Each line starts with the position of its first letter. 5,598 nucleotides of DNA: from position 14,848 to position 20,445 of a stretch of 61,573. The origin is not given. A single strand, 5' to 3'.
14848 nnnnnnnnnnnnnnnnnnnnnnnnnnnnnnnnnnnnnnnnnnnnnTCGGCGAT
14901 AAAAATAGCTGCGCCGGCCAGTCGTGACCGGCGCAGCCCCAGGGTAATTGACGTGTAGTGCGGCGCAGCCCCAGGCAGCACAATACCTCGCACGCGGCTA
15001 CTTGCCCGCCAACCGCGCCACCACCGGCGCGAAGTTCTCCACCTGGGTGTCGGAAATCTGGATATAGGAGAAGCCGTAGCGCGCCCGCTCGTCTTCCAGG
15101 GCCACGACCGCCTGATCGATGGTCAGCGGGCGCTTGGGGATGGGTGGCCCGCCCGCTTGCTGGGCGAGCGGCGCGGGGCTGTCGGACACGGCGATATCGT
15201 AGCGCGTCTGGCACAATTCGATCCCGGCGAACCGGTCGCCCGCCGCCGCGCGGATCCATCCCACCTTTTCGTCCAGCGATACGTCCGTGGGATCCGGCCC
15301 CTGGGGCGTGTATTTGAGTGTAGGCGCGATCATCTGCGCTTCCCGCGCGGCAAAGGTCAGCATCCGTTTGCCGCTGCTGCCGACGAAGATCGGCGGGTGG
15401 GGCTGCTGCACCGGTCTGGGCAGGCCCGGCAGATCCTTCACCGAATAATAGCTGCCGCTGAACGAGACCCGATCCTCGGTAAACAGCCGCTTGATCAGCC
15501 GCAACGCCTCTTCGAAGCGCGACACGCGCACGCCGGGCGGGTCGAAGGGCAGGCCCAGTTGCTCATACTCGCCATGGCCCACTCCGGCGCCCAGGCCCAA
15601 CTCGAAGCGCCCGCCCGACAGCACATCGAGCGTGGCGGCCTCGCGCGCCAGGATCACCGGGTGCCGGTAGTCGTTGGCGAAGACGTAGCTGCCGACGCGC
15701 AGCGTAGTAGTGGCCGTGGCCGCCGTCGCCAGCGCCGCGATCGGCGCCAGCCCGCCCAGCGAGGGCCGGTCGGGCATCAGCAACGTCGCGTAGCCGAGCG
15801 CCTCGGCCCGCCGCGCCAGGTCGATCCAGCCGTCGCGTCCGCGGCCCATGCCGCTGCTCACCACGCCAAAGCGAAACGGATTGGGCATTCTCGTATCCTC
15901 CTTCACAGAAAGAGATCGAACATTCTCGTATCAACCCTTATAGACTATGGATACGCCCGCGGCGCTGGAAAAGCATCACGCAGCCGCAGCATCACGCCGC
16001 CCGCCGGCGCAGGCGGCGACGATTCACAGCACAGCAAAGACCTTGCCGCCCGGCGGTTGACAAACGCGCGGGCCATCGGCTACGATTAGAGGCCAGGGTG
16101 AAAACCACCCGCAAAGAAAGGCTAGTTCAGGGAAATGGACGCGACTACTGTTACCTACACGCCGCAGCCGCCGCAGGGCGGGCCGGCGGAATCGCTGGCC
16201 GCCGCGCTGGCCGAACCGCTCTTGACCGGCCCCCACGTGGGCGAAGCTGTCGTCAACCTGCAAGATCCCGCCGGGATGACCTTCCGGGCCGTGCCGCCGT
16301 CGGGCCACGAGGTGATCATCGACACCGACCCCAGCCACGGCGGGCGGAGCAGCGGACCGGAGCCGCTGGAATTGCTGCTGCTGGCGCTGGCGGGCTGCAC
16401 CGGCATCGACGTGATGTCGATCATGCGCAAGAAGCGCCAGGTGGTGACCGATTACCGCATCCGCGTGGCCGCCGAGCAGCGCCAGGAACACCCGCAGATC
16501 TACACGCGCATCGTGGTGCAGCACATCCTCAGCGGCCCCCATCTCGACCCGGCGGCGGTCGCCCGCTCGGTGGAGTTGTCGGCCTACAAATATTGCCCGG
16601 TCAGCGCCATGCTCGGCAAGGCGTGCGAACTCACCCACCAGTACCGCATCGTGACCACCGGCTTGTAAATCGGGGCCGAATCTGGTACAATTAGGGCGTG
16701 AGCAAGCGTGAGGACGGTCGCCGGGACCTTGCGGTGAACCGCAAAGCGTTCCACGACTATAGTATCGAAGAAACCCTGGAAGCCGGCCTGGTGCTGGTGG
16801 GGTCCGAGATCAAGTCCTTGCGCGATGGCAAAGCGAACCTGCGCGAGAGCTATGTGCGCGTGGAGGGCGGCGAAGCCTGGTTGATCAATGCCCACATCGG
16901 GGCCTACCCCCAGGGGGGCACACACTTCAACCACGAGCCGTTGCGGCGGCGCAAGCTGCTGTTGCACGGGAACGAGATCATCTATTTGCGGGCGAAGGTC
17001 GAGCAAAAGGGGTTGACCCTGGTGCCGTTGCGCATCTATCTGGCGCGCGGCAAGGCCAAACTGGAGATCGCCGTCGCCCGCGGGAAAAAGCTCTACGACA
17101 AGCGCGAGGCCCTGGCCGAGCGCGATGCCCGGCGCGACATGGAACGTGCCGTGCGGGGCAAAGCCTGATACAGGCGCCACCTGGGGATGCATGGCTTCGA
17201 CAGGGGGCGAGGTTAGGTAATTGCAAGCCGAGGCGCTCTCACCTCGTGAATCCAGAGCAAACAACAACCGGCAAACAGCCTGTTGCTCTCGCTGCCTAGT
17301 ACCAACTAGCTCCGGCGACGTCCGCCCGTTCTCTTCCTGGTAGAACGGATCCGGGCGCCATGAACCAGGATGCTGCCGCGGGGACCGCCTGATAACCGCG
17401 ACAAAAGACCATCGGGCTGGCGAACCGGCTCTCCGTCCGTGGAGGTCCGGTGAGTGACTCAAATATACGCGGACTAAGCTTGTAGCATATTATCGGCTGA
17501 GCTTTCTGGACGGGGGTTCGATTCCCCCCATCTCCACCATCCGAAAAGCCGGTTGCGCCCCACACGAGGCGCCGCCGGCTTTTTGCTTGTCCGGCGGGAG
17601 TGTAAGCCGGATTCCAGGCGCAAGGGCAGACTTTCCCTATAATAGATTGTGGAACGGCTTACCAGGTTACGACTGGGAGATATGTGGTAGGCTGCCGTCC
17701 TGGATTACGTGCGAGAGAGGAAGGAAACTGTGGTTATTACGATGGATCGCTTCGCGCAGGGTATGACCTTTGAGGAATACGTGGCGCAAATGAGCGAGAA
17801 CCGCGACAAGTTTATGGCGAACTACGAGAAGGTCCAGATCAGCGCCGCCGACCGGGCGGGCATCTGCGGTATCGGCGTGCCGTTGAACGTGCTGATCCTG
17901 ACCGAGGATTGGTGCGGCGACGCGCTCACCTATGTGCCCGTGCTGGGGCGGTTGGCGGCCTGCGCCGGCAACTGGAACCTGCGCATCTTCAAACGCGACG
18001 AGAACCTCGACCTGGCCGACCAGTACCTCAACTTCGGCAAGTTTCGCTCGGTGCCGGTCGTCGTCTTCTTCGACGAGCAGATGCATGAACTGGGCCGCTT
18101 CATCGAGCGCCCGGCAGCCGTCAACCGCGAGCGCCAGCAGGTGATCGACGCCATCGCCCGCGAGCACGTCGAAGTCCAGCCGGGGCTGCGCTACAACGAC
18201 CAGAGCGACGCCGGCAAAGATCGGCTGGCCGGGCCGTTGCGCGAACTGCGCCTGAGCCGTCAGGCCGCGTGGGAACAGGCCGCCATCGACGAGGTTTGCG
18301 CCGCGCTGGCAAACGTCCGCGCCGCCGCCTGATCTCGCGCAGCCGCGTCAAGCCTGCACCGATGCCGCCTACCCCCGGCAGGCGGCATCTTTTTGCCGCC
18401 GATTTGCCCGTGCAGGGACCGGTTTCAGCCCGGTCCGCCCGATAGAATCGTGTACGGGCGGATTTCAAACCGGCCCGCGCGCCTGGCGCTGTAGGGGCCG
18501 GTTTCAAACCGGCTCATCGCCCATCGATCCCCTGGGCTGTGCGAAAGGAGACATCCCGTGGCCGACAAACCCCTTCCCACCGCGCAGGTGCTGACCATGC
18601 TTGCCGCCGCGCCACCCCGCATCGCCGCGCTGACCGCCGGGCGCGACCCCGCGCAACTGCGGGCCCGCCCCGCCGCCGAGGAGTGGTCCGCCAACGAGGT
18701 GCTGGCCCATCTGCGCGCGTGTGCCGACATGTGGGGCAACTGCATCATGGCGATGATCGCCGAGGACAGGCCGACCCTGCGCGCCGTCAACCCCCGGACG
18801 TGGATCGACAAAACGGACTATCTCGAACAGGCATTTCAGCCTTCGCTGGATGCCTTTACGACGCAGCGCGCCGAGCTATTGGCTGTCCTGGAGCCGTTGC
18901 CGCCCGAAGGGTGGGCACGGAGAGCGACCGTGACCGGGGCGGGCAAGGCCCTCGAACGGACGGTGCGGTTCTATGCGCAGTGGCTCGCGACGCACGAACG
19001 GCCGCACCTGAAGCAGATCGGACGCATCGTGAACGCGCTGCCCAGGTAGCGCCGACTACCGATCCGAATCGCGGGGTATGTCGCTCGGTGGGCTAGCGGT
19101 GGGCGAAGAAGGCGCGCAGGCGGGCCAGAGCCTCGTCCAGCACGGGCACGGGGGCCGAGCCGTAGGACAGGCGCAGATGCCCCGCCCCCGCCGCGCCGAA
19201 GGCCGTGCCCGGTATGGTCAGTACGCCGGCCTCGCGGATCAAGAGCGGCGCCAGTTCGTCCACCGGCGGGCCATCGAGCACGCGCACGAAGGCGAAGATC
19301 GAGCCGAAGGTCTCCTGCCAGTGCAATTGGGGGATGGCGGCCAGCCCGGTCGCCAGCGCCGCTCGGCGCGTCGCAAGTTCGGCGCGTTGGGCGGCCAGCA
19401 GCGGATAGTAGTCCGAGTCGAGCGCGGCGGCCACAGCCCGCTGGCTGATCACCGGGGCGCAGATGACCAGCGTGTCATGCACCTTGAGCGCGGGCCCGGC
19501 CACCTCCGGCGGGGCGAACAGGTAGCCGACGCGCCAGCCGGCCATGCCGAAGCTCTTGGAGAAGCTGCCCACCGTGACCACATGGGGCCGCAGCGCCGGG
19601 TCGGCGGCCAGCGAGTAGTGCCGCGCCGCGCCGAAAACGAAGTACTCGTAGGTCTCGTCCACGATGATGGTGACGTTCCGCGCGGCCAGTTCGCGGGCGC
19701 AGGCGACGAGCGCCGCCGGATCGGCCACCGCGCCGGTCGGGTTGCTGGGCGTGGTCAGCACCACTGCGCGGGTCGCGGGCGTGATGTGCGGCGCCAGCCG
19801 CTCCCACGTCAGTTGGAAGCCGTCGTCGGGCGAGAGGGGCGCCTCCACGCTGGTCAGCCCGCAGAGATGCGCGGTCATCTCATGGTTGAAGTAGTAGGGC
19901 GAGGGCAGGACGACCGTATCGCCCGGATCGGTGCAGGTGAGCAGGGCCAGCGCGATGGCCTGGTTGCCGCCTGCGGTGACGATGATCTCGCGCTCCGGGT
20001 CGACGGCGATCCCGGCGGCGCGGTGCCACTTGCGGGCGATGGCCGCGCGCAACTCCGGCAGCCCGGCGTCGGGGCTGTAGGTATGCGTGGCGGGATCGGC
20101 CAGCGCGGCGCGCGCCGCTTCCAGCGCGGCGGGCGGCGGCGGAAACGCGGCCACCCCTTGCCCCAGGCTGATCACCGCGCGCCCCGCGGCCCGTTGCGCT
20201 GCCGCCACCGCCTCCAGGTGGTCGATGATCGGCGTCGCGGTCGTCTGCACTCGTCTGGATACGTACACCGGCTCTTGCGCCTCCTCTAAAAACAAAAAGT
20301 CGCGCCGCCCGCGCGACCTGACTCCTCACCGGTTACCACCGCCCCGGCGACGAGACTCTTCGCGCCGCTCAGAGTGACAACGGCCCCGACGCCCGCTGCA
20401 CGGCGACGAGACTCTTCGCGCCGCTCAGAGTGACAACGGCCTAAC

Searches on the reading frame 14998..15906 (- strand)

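Call 89: search_protein_families(library=pfam, proteins=[window:14998-15906:-], max_evalue=0.001)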
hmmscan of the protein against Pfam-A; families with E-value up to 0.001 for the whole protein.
window:14998-15906:- (302 aa): 1 family
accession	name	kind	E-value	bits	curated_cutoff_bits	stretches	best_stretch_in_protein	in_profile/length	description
PF00296.26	Bac_luciferase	-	6.3e-45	154.3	27.9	1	27-200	25-194/314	Luciferase-like monooxygenase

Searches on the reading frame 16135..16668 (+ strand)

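Call 89: search_protein_families(library=pfam, proteins=[window:16135-16668:+], max_evalue=0.001)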
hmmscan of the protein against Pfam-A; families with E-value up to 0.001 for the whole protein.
window:16135-16668:+ (177 aa): 1 family
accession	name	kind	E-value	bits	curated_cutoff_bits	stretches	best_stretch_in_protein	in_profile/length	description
PF02566.24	OsmC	-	2.1e-16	60.6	27.5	1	71-168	2-99/100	OsmC-like protein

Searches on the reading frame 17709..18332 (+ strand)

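Call 89: search_protein_families(library=pfam, proteins=[window:17709-18332:+], max_evalue=0.001)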
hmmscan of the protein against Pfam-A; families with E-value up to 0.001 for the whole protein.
window:17709-18332:+ (207 aa): 1 family
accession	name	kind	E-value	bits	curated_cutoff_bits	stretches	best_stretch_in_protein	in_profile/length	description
PF14595.12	Thioredoxin_9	-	4.5e-35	120.8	25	1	18-139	1-122/129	Thioredoxin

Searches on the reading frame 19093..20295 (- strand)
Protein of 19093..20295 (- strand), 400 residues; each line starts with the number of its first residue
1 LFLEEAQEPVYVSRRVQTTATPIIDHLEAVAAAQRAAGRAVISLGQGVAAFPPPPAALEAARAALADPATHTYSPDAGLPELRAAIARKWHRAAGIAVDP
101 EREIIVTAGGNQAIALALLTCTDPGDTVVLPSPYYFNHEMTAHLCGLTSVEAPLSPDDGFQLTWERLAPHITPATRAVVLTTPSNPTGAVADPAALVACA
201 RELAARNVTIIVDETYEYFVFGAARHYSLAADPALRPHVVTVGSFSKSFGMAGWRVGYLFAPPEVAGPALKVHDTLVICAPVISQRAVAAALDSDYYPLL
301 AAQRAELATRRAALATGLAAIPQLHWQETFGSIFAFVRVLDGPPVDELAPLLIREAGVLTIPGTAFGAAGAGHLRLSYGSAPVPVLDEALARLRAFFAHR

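Call 89: search_protein_families(library=pfam, proteins=[window:19093-20295:-], max_evalue=0.001)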
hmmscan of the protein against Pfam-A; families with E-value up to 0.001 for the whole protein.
window:19093-20295:- (400 aa): 4 families
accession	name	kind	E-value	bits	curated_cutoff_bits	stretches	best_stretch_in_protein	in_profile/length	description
PF00155.27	Aminotran_1_2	-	6.8e-67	226.6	19.7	1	41-393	3-361/361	Aminotransferase class I and II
PF01053.26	Cys_Met_Meta_PP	-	2.3e-08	33.5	27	1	104-216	70-176/381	Cys/Met metabolism PLP-dependent enzyme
PF00266.25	Aminotran_5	-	2e-06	27.5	21.5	1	96-213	56-175/371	Aminotransferase class-V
PF01041.23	DegT_DnrJ_EryC1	-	0.00061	19.5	19.8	1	103-202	41-137/360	DegT/DnrJ/EryC1/StrS aminotransferase family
